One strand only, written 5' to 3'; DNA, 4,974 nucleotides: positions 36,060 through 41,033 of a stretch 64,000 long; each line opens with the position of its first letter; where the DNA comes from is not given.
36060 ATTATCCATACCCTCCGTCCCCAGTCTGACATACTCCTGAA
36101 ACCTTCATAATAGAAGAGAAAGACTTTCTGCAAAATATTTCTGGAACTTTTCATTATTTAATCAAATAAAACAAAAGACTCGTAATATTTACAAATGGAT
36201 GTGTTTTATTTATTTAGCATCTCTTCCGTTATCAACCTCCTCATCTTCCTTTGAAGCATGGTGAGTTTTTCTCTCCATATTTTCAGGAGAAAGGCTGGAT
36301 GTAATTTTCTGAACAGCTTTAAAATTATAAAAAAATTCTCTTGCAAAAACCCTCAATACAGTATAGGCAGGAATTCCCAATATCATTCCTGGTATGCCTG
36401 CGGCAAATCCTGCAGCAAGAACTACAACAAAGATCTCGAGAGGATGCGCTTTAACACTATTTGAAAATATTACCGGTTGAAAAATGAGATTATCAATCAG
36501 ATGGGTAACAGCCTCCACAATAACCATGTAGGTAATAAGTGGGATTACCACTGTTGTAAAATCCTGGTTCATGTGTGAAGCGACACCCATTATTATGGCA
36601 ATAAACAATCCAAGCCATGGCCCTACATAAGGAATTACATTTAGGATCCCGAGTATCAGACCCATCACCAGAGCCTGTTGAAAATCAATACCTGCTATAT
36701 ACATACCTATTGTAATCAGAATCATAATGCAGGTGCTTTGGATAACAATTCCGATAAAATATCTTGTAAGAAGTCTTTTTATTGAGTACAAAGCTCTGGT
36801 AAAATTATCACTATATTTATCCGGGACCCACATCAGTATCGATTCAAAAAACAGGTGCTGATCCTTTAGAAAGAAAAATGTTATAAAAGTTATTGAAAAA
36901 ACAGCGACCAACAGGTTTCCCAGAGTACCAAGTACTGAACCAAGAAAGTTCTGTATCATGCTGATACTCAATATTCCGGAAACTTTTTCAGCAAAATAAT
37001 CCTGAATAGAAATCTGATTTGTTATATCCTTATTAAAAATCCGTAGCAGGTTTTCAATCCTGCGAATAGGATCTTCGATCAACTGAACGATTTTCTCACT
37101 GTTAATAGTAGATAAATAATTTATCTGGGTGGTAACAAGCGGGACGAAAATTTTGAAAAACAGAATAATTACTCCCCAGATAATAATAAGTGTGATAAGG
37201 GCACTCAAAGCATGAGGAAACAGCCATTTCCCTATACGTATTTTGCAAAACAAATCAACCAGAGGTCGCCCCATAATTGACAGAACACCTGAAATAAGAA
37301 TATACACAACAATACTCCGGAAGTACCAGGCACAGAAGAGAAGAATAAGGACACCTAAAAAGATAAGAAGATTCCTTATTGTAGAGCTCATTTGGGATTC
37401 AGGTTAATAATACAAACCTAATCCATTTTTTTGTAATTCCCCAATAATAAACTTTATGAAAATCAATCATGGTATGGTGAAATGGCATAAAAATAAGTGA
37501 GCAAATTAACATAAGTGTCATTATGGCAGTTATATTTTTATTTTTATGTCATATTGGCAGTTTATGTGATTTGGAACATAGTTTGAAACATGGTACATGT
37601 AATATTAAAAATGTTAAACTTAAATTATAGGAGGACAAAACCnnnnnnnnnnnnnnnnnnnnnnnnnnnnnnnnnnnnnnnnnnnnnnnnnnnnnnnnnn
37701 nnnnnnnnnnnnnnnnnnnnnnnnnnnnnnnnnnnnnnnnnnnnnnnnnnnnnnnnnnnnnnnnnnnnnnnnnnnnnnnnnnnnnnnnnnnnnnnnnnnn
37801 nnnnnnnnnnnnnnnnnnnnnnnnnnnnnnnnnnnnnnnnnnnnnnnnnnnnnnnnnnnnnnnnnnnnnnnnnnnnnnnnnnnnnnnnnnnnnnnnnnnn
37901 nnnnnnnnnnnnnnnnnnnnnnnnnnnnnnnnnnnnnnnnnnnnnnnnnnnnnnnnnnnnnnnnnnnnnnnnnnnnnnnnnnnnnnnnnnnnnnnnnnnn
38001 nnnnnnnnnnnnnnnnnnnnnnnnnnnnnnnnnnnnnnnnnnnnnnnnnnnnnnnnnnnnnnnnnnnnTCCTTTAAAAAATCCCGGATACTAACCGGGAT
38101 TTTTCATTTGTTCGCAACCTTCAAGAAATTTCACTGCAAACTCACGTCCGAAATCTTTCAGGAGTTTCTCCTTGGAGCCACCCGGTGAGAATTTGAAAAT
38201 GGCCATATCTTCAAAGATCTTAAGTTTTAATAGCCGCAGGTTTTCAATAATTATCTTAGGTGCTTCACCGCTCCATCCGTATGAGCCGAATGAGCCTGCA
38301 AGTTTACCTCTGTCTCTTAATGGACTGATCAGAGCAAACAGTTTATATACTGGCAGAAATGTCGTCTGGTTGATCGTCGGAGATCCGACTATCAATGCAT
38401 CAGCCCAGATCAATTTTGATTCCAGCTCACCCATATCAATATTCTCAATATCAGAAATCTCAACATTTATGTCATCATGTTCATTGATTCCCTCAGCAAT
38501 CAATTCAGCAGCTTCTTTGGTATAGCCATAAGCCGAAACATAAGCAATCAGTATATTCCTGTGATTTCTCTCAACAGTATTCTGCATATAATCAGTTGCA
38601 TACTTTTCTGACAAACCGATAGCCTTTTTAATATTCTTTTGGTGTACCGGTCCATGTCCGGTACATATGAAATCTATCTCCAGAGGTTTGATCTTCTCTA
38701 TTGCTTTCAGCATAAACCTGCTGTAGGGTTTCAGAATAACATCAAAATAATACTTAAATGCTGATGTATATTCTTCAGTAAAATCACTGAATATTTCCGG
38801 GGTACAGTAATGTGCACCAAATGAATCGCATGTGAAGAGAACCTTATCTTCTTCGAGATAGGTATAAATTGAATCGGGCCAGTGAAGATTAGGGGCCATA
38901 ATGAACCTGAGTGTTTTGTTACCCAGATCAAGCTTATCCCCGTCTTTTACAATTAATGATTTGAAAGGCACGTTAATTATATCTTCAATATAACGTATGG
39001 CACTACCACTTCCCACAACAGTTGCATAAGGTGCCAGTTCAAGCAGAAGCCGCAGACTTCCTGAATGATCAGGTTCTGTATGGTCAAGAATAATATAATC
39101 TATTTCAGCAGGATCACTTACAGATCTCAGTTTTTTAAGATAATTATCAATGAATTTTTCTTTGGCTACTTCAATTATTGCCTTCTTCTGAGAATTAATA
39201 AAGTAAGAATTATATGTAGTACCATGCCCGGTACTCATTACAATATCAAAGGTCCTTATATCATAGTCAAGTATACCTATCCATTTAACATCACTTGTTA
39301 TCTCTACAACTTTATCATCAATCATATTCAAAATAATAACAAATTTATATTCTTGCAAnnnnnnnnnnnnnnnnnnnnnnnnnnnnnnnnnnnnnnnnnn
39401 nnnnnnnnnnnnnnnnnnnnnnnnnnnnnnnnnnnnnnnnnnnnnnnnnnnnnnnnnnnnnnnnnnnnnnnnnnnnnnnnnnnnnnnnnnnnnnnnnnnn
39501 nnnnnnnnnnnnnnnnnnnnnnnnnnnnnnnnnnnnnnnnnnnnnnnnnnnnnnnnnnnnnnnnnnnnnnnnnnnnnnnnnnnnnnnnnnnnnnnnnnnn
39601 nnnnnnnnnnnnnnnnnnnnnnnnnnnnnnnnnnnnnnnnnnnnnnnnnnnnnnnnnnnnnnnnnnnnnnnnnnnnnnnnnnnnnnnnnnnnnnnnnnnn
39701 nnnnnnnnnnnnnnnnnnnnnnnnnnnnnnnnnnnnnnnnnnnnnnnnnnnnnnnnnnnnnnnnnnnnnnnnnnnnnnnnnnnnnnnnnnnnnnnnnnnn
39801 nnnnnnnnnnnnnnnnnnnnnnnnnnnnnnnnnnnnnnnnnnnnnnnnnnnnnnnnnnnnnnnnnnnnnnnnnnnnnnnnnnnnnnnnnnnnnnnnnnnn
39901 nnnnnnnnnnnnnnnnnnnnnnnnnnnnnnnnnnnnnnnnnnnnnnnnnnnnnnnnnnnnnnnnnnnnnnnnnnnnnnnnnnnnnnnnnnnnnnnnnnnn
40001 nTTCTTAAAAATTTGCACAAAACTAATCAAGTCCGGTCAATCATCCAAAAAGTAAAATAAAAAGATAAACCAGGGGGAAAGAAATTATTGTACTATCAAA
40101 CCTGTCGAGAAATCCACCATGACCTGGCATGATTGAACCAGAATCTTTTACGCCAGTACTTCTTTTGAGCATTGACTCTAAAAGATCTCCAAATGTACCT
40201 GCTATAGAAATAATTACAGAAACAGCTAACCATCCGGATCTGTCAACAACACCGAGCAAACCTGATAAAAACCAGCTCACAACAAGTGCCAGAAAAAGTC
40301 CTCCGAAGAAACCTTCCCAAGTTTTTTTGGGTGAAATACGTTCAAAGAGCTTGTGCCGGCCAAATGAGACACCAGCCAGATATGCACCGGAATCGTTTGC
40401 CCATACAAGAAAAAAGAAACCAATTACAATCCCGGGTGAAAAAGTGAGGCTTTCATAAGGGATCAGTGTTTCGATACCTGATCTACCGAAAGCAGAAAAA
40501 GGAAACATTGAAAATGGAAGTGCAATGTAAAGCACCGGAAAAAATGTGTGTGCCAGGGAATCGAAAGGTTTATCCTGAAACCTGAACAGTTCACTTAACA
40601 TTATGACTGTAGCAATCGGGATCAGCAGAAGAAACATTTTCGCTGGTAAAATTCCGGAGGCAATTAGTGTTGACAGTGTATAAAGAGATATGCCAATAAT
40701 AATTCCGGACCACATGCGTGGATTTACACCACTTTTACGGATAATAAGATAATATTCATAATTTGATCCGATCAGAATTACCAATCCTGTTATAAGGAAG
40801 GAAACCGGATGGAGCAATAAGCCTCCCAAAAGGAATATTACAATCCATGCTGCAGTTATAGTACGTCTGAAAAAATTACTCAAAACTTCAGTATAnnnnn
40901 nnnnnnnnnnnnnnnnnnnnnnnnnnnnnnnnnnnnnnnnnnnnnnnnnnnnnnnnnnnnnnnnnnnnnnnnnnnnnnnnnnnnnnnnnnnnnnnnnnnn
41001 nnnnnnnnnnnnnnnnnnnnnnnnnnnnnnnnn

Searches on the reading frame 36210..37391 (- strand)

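Call 90: search_protein_families(library=pfam, proteins=[window:36210-37391:-], max_evalue=0.00001)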
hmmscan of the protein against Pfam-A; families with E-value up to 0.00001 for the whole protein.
window:36210-37391:- (393 aa): 1 family
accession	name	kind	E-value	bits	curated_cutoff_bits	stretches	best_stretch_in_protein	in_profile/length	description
PF01594.21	AI-2E_transport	-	8.4e-44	150.5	34.3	1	9-351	2-324/327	AI-2E family transporter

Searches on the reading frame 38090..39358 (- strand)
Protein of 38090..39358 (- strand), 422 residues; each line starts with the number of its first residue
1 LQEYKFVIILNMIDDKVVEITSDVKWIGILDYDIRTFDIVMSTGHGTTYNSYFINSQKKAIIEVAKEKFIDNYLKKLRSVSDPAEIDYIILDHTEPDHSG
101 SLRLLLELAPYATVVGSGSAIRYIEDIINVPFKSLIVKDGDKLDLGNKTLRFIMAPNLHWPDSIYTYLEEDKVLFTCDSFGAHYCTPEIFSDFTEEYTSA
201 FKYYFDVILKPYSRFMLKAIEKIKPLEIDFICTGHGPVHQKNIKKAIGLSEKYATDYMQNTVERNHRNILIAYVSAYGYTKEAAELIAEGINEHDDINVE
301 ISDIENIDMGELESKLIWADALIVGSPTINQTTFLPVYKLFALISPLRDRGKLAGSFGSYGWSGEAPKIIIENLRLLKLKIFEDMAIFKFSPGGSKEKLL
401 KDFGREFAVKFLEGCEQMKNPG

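Call 90: search_protein_families(library=pfam, proteins=[window:38090-39358:-], max_evalue=0.00001)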
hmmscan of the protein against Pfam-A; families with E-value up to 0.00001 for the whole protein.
window:38090-39358:- (422 aa): 3 families
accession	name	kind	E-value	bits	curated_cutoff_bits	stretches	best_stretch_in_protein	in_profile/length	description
PF19583.5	ODP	-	3.6e-22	79.6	27.2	1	49-236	3-194/194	ODP family beta lactamase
PF00753.33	Lactamase_B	-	9.3e-10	39.2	22.7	1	81-235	39-196/196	Metallo-beta-lactamase superfamily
PF00258.30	Flavodoxin_1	-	1.4e-08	35.5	25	1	271-392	1-131/143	Flavodoxin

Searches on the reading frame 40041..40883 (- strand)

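Call 90: search_protein_families(library=pfam, proteins=[window:40041-40883:-], max_evalue=0.00001)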
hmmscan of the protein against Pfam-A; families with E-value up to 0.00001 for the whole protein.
window:40041-40883:- (280 aa): 1 family
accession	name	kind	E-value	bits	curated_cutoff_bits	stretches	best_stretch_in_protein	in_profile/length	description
PF01148.25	CTP_transf_1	-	4.2e-56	191.2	24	1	6-279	2-264/264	Cytidylyltransferase family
